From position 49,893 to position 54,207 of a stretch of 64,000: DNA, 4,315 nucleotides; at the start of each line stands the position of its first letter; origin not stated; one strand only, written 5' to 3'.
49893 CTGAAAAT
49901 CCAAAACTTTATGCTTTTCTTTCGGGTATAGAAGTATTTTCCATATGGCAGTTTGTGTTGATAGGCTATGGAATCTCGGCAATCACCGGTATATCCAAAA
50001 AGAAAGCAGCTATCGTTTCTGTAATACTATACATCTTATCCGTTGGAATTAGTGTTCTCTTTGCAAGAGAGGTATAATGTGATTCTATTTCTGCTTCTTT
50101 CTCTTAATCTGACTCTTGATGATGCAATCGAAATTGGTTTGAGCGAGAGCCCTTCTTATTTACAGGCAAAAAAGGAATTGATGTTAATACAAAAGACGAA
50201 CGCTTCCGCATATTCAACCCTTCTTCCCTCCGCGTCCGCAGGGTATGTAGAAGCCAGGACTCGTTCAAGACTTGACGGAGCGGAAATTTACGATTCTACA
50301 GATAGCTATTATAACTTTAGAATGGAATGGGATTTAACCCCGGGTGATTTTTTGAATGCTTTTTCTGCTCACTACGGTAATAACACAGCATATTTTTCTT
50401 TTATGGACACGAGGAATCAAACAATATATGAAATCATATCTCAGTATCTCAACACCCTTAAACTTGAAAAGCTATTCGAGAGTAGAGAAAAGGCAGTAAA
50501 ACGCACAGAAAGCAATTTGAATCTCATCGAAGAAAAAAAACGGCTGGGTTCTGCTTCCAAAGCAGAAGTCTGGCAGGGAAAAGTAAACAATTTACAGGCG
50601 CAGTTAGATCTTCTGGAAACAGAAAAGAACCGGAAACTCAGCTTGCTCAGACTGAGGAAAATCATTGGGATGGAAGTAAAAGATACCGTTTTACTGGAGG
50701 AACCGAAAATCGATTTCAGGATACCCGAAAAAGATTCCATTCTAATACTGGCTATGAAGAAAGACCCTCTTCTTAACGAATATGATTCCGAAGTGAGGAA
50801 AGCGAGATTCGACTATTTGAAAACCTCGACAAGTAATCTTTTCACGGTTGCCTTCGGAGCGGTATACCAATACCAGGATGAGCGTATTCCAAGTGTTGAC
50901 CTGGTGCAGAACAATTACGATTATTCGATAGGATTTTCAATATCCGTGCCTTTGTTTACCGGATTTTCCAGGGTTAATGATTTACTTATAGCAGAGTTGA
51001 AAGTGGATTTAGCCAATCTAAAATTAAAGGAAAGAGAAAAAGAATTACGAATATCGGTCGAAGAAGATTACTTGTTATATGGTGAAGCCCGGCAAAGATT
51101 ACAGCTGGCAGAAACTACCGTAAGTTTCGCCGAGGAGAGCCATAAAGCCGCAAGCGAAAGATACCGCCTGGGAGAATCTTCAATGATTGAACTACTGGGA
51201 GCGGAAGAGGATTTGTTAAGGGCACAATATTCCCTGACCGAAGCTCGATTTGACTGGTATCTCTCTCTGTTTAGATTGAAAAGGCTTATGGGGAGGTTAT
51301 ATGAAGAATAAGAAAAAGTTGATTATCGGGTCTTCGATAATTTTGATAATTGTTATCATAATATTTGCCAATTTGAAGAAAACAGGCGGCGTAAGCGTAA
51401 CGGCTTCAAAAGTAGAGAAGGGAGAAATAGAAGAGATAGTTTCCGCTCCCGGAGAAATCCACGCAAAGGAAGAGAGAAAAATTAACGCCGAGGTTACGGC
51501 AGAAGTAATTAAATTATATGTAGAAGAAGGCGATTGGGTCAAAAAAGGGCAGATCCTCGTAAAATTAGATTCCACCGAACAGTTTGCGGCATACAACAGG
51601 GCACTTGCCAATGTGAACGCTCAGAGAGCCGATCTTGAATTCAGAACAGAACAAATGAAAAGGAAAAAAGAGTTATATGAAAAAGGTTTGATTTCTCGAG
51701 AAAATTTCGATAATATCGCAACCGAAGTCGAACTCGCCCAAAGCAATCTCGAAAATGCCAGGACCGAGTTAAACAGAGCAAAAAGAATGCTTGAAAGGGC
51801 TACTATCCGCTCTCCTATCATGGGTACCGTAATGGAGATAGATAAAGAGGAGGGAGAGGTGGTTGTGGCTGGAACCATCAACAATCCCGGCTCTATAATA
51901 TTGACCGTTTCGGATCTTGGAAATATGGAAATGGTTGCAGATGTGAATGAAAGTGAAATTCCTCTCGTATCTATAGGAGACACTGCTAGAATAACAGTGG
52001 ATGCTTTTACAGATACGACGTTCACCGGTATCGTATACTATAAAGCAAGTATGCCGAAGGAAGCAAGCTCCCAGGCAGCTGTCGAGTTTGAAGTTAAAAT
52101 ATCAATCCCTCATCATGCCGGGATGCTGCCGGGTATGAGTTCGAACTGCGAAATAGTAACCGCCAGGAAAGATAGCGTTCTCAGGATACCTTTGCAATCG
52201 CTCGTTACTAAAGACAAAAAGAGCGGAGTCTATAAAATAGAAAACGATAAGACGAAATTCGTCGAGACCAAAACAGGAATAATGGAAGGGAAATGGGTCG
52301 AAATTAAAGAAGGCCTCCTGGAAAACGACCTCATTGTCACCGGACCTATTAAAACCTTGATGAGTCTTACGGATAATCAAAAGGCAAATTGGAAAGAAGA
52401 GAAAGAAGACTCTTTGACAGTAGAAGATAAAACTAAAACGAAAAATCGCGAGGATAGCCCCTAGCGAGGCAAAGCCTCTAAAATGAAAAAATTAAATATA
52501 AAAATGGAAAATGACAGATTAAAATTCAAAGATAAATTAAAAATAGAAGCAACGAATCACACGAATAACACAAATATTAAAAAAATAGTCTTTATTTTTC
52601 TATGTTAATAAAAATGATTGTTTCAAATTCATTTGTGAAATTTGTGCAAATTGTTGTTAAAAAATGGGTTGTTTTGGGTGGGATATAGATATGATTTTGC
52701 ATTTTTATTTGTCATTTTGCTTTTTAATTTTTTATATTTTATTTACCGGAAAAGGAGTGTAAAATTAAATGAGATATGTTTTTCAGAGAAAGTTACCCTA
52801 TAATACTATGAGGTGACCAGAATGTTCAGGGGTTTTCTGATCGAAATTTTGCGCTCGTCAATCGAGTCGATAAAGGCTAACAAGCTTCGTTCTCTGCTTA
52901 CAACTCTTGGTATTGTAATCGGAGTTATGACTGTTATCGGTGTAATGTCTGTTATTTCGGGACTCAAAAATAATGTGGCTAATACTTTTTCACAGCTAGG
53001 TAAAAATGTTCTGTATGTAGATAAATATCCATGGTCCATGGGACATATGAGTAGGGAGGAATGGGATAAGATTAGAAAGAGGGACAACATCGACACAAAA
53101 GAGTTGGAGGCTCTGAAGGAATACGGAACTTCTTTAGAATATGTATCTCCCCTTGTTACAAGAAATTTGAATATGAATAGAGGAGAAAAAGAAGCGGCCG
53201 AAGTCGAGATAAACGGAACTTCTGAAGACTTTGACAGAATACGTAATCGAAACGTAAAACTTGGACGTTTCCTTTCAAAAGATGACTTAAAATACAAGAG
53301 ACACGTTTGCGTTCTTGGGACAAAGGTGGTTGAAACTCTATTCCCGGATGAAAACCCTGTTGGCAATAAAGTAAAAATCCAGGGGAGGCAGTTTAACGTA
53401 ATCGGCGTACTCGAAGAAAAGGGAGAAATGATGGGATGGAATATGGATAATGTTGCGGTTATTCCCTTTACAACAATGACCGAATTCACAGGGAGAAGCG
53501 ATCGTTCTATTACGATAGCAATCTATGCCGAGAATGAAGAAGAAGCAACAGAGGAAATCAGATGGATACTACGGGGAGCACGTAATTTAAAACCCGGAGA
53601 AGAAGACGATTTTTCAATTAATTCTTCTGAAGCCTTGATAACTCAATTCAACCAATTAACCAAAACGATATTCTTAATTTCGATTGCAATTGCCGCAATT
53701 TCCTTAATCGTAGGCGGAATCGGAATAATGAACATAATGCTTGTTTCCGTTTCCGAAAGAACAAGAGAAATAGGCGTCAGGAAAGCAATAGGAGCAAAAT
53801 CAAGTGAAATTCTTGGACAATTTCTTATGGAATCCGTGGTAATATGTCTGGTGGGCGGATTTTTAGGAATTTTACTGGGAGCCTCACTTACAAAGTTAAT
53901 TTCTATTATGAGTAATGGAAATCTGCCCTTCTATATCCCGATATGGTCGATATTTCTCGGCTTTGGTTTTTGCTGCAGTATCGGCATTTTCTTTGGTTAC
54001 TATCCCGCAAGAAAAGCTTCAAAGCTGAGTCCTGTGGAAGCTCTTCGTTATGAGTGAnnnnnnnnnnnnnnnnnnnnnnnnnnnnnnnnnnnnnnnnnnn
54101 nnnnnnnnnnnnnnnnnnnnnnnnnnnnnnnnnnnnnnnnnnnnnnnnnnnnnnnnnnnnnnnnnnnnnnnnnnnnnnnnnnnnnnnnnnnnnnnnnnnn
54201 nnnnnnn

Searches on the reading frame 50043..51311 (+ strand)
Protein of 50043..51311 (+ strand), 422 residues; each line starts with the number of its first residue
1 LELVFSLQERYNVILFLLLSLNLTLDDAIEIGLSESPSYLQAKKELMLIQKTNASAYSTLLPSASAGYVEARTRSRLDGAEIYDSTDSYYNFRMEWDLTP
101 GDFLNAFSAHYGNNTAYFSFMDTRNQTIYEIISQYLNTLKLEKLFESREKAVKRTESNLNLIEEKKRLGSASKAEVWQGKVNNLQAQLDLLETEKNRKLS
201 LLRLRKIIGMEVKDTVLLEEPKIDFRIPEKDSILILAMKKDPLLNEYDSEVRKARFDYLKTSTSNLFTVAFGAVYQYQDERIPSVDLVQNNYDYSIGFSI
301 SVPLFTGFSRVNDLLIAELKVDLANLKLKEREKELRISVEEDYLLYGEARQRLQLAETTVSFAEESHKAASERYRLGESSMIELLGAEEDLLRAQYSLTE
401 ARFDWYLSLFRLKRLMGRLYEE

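Call 12: search_protein_families(library=pfam, proteins=[window:50043-51311:+])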
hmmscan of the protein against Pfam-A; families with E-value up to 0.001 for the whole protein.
window:50043-51311:+ (422 aa): 1 family
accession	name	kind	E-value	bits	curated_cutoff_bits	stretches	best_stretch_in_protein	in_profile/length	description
PF02321.23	OEP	-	4.3e-43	147.7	22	2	236-417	7-187/187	Outer membrane efflux protein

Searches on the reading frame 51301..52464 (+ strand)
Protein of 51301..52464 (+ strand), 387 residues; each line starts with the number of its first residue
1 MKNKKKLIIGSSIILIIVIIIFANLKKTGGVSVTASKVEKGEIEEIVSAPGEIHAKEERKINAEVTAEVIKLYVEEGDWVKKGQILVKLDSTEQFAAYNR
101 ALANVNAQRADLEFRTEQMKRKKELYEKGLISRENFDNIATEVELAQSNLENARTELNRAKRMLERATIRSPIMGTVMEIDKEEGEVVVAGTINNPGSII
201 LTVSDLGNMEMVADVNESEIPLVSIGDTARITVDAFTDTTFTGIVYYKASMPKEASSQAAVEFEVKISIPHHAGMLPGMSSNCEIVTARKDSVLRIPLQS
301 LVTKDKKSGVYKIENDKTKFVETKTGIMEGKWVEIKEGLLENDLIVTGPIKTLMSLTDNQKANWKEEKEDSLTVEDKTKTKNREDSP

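Call 12: search_protein_families(library=pfam, proteins=[window:51301-52464:+])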
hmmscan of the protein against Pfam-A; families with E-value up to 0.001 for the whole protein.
window:51301-52464:+ (387 aa): 5 families
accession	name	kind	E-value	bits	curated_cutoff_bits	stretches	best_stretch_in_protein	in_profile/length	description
PF16576.10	HlyD_D23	-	2.5e-22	79.7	30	1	43-247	2-183/214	Barrel-sandwich domain of CusB or HlyD membrane-fusion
PF13437.12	HlyD_3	-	6.2e-16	59.5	22.2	1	168-271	1-103/106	HlyD family secretion protein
PF13533.13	Biotin_lipoyl_2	-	2.9e-05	24.2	29.8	1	60-90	2-32/32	Biotin-lipoyl like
PF02321.23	OEP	-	3.1e-05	24.3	22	1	92-168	110-186/187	Outer membrane efflux protein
PF00364.28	Biotin_lipoyl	-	0.0001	22.5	22.1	0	59-89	43-73/73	Biotin-requiring enzyme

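Call 14: find_encoding_contigs(protein=window:51301-52464:+, flank=10000, max_places=10)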
Protein window:51301-52464:+ (387 aa): 2 contigs read that carry it; 1 place shown.
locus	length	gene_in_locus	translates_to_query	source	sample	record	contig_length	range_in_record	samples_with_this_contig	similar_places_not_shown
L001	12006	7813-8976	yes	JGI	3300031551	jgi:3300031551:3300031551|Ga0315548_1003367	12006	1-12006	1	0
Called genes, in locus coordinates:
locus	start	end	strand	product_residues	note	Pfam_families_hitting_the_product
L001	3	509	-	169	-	?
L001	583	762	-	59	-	PF01165:Ribosomal_S21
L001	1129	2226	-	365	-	PF13439:Glyco_transf_4, PF00534:Glycos_transf_1, PF13692:Glyco_trans_1_4, PF13524:Glyco_trans_1_2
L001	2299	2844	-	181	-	PF00210:Ferritin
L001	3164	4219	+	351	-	PF00155:Aminotran_1_2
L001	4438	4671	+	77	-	-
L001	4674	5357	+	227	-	-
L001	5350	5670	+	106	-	PF01022:HTH_5, PF13601:HTH_34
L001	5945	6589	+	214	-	PF04893:Yip1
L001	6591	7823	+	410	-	PF02321:OEP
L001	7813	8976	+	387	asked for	PF25990:Beta-barrel_YknX (faint), PF25917:BSH_RND, PF25919:BSH_CusB (faint), PF25973:BSH_CzcB, PF25984:BSH_YknX, PF25885:HH_EMRA (weak), PF25989:YknX_C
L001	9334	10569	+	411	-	PF12704:MacB_PCD, PF02687:FtsX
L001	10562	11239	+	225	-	PF02463:SMC_N (faint), PF00005:ABC_tran, PF13304:AAA_21 (faint)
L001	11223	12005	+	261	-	?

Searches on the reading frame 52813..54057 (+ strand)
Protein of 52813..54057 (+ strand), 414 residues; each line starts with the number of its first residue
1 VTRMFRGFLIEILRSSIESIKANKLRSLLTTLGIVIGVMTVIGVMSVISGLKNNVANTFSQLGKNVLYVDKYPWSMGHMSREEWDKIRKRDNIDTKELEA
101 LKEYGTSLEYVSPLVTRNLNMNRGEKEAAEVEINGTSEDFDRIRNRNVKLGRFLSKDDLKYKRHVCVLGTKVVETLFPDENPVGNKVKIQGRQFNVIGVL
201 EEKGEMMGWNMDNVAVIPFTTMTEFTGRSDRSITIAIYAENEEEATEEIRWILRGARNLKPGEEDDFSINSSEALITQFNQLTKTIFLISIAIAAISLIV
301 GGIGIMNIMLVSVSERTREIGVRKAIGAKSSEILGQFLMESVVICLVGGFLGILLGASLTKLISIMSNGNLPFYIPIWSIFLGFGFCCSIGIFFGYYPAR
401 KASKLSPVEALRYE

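Call 12: search_protein_families(library=pfam, proteins=[window:52813-54057:+])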
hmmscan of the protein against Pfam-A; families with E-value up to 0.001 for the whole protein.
window:52813-54057:+ (414 aa): 2 families
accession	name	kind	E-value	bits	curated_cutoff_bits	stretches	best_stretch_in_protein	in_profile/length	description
PF12704.14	MacB_PCD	-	4.8e-40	138.5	27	1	27-248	1-203/207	MacB-like periplasmic core domain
PF02687.27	FtsX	-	1.6e-26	93.1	25.5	1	292-407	2-120/120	FtsX-like permease C-terminal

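Call 33: find_related_loci(query=window:52813-54057:+, collection=metagenome_contigs, flank=5000)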
Query window:52813-54057:+ (414 aa) in metagenome_contigs; peptide patterns used: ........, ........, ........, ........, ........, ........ (x = any residue, [..] = any of these).
600 stretches matched a pattern (row limit reached: there are more); 599 encode a relative of the query (tblastn E <= 1e-3); the best 80 are kept; 80 distinct loci.
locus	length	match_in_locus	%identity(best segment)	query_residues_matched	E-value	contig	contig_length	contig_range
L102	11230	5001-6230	40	9-414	6e-98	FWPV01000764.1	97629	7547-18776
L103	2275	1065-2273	37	9-407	2e-99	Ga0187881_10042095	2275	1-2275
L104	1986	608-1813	41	9-414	3e-95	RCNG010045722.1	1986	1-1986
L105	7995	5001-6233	39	1-414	4e-90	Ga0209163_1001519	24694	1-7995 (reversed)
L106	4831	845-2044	39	8-414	4e-88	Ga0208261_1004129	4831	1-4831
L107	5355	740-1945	40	11-414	3e-86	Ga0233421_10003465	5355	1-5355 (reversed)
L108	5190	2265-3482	37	9-414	2e-85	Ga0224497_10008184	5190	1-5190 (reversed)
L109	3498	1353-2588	37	10-414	2e-86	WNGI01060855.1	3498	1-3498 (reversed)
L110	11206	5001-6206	37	11-414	3e-85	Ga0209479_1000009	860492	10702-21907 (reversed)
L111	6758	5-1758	40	1-414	3e-85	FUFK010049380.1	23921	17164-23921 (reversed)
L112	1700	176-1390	38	11-414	5e-90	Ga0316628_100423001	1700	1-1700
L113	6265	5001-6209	36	9-414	7e-85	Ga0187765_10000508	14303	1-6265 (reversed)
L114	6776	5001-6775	38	1-414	1e-83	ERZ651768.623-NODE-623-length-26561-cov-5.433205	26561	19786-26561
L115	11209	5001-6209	39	9-414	7e-83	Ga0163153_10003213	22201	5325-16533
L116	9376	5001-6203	38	12-414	9e-82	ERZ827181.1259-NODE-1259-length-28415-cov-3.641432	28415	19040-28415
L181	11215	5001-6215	37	10-414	2e-72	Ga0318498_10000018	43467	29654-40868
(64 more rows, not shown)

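Call 34: find_homologous_proteins(query=window:52813-54057:+, max_evalue=1e-60)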
Query window:52813-54057:+ (414 aa): 5917 proteins with E <= 1e-60 among 8000 candidates; the best 120 are listed.
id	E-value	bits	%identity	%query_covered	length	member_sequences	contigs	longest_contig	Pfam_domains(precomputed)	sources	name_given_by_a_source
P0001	4.8e-266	900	100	99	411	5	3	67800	PF02687.28,PF12704.15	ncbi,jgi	-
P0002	6.0e-234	794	87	99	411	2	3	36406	PF02687.28,PF12704.15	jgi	-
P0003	4.1e-232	788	87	99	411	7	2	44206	PF02687.28,PF12704.15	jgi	-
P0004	8.6e-231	784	86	99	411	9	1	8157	PF02687.28,PF12704.15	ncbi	ncbi:MAG: ABC transporter permease [candidate division WOR-3 bacterium]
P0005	2.0e-224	763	84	99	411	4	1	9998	PF02687.28,PF12704.15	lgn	-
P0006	2.6e-222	756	83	99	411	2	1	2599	PF02687.28,PF12704.15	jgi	jgi:putative ABC transport system permease protein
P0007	1.1e-220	751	82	99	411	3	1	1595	PF02687.28,PF12704.15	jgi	jgi:putative ABC transport system permease protein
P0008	1.2e-215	734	82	99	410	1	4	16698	PF02687.28,PF12704.15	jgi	-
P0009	1.2e-207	708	79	99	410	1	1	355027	PF02687.28,PF12704.15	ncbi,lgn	-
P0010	4.1e-207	706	79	99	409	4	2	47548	PF02687.28,PF12704.15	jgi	-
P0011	2.0e-206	704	79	99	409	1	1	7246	PF02687.28,PF12704.15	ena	-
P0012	4.0e-206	703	79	99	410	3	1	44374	PF02687.28,PF12704.15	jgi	-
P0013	1.1e-204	698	78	99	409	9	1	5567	PF02687.28,PF12704.15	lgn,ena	-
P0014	6.9e-204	695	77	99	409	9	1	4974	PF02687.28,PF12704.15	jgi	jgi:putative ABC transport system permease protein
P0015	8.6e-204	695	78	99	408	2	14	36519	PF02687.28,PF12704.15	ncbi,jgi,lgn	-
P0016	1.5e-203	694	75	100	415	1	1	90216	PF02687.28,PF12704.15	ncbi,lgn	ncbi:MAG: ABC transporter permease [candidate division WOR-3 bacterium]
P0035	4.3e-169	581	67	99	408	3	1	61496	PF02687.28,PF12704.15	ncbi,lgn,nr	ncbi:MAG: ABC transporter permease [candidate division WOR-3 bacterium]|nr:ABC transporter permease 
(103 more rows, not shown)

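Call 35: find_encoding_contigs(protein=P0002, flank=6000, max_places=2)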
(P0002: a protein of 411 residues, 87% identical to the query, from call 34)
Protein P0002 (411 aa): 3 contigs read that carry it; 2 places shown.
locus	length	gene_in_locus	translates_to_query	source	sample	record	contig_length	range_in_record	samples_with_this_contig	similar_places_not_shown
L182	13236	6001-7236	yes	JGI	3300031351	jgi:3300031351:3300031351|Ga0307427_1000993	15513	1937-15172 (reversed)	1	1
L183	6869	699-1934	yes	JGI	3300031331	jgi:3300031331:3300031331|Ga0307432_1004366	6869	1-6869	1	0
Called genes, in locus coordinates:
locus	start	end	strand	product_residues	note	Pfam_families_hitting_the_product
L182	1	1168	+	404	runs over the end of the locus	PF12679:ABC2_membrane_2, PF12698:ABC2_membrane_3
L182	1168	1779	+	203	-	-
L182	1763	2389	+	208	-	-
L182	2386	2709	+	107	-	PF01022:HTH_5, PF13601:HTH_34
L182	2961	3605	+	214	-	PF04893:Yip1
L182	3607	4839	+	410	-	PF02321:OEP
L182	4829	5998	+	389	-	PF25917:BSH_RND, PF25973:BSH_CzcB (faint), PF25984:BSH_YknX (weak), PF25990:Beta-barrel_YknX (weak), PF25989:YknX_C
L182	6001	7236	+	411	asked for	PF12704:MacB_PCD, PF02687:FtsX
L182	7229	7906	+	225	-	PF02463:SMC_N (faint), PF00005:ABC_tran, PF13304:AAA_21 (faint)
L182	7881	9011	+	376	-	PF13439:Glyco_transf_4, PF20706:GT4-conflict, PF00534:Glycos_transf_1, PF13692:Glyco_trans_1_4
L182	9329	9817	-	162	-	PF03073:TspO_MBR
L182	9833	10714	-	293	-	PF10092:DUF2330 (weak)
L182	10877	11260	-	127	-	-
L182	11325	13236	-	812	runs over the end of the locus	PF00933:Glyco_hydro_3, PF01915:Glyco_hydro_3_C, PF13753:SWM_repeat, PF18962:Por_Secre_tail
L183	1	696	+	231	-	?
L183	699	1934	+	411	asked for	PF12704:MacB_PCD, PF02687:FtsX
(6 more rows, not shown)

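Call 36: find_encoding_contigs(protein=P0003, flank=6000, max_places=2)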
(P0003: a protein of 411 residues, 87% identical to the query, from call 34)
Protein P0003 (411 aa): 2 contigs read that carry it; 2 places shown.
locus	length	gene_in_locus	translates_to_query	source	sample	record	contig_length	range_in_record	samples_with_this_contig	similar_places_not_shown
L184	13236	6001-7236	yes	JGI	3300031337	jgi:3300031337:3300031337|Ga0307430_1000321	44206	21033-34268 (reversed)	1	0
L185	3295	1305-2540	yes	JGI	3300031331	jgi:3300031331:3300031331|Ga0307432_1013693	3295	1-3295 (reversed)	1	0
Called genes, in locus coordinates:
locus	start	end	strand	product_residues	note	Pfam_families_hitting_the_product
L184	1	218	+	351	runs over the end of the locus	PF00155:Aminotran_1_2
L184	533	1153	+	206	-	-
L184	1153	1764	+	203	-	-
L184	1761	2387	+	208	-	-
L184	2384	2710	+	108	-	PF01022:HTH_5, PF13601:HTH_34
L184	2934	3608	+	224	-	PF04893:Yip1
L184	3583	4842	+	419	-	PF02321:OEP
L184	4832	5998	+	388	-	PF25917:BSH_RND, PF25973:BSH_CzcB (weak), PF25984:BSH_YknX (weak), PF25876:HH_MFP_RND (weak), PF25885:HH_EMRA (weak), PF25990:Beta-barrel_YknX (weak), PF25989:YknX_C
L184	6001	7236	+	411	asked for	PF12704:MacB_PCD, PF02687:FtsX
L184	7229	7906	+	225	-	PF02463:SMC_N (faint), PF00005:ABC_tran, PF13304:AAA_21 (faint)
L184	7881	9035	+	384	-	PF13439:Glyco_transf_4, PF20706:GT4-conflict, PF00534:Glycos_transf_1, PF13692:Glyco_trans_1_4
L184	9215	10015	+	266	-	PF02517:Rce1-like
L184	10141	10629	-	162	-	PF03073:TspO_MBR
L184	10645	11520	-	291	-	PF10092:DUF2330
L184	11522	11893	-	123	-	PF12034:YfbK_C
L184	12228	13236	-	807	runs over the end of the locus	PF00933:Glyco_hydro_3, PF01915:Glyco_hydro_3_C, PF18962:Por_Secre_tail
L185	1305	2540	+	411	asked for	PF12704:MacB_PCD, PF02687:FtsX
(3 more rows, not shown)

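Call 37: find_encoding_contigs(protein=P0009, flank=6000, max_places=1)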
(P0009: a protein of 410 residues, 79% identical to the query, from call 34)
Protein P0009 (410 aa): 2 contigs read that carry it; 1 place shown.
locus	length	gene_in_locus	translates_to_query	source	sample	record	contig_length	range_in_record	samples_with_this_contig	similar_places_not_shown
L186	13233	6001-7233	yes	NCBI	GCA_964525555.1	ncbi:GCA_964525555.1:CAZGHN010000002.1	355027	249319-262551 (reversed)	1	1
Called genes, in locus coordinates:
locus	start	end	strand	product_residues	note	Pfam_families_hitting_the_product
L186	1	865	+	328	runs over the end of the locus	PF01408:GFO_IDH_MocA, PF22725:GFO_IDH_MocA_C3, PF02894:GFO_IDH_MocA_C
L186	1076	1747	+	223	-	-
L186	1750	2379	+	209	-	-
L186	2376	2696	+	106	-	PF01022:HTH_5, PF13601:HTH_34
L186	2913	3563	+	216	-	PF04893:Yip1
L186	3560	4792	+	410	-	PF02321:OEP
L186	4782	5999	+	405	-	PF25917:BSH_RND (weak), PF25973:BSH_CzcB (weak), PF25984:BSH_YknX (weak), PF25885:HH_EMRA (weak), PF25989:YknX_C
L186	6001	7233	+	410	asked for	PF12704:MacB_PCD, PF02687:FtsX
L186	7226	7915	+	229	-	PF02463:SMC_N (faint), PF00005:ABC_tran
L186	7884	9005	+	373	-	PF13439:Glyco_transf_4, PF20706:GT4-conflict, PF00534:Glycos_transf_1, PF13692:Glyco_trans_1_4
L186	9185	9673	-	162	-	PF03073:TspO_MBR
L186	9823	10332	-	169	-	PF09719:C_GCAxxG_C_C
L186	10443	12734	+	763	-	PF00708:Acylphosphatase, PF07503:zf-HYPF, PF01300:Sua5_yciO_yrdC, PF17788:HypF_C, PF22521:HypF_C_2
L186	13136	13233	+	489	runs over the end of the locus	PF08447:PAS_3, PF00989:PAS, PF08448:PAS_4, PF13188:PAS_8, PF13426:PAS_9, PF08447:PAS_3 (weak), PF01966:HD, PF13487:HD_5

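Call 38: find_encoding_contigs(protein=P0016, flank=6000, max_places=1)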
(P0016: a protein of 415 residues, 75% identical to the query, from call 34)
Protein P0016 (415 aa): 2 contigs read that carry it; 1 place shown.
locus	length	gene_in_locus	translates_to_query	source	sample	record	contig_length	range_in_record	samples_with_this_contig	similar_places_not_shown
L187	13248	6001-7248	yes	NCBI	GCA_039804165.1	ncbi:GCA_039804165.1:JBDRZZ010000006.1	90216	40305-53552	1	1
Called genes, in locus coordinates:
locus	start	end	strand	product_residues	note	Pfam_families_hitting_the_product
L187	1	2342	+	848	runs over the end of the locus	PF13860:FlgD_ig, PF18962:Por_Secre_tail (weak)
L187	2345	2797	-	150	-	-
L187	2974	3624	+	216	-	PF04893:Yip1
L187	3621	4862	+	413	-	PF02321:OEP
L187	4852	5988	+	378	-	PF25917:BSH_RND, PF25919:BSH_CusB (weak), PF25973:BSH_CzcB, PF25984:BSH_YknX, PF25989:YknX_C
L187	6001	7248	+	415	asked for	PF12704:MacB_PCD, PF02687:FtsX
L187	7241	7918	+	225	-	PF00005:ABC_tran, PF02463:SMC_N (faint), PF13304:AAA_21 (faint)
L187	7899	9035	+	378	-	PF13439:Glyco_transf_4, PF20706:GT4-conflict (weak), PF00534:Glycos_transf_1, PF13692:Glyco_trans_1_4, PF13524:Glyco_trans_1_2 (weak)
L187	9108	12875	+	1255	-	PF08448:PAS_4, PF08448:PAS_4, PF13426:PAS_9, PF00989:PAS, PF08448:PAS_4, PF13426:PAS_9, PF00989:PAS, PF08448:PAS_4, +16 more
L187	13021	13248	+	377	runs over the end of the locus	PF01702:TGT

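Call 39: find_encoding_contigs(protein=P0035, flank=6000, max_places=1)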
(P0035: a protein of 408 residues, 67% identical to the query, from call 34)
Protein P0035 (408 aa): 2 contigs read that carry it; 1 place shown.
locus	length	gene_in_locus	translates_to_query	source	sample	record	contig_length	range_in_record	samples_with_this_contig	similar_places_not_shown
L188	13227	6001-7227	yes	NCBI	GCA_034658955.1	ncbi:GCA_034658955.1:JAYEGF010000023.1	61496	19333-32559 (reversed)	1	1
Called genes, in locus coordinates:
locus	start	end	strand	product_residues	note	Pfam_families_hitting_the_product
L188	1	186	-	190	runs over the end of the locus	-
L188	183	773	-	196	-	PF02660:G3P_acyltransf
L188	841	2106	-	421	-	PF04107:GCS2 (faint)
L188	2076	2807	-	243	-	-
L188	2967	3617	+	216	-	PF04893:Yip1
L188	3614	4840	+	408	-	PF02321:OEP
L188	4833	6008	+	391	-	PF00364:Biotin_lipoyl (faint), PF25917:BSH_RND, PF25919:BSH_CusB (weak), PF25973:BSH_CzcB, PF25984:BSH_YknX (weak), PF25885:HH_EMRA (weak), PF25990:Beta-barrel_YknX (weak), PF25989:YknX_C, +1 more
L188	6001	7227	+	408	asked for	PF12704:MacB_PCD, PF02687:FtsX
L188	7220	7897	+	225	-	PF02463:SMC_N (faint), PF00005:ABC_tran, PF13304:AAA_21 (faint)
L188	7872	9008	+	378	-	PF13439:Glyco_transf_4, PF20706:GT4-conflict, PF00534:Glycos_transf_1, PF13692:Glyco_trans_1_4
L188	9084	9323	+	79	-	PF02609:Exonuc_VII_S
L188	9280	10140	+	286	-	PF00348:polyprenyl_synt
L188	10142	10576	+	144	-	PF02681:DUF212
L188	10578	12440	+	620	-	PF13292:DXP_synthase_N, PF02779:Transket_pyr, PF02780:Transketolase_C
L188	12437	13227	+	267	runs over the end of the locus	PF03331:LpxC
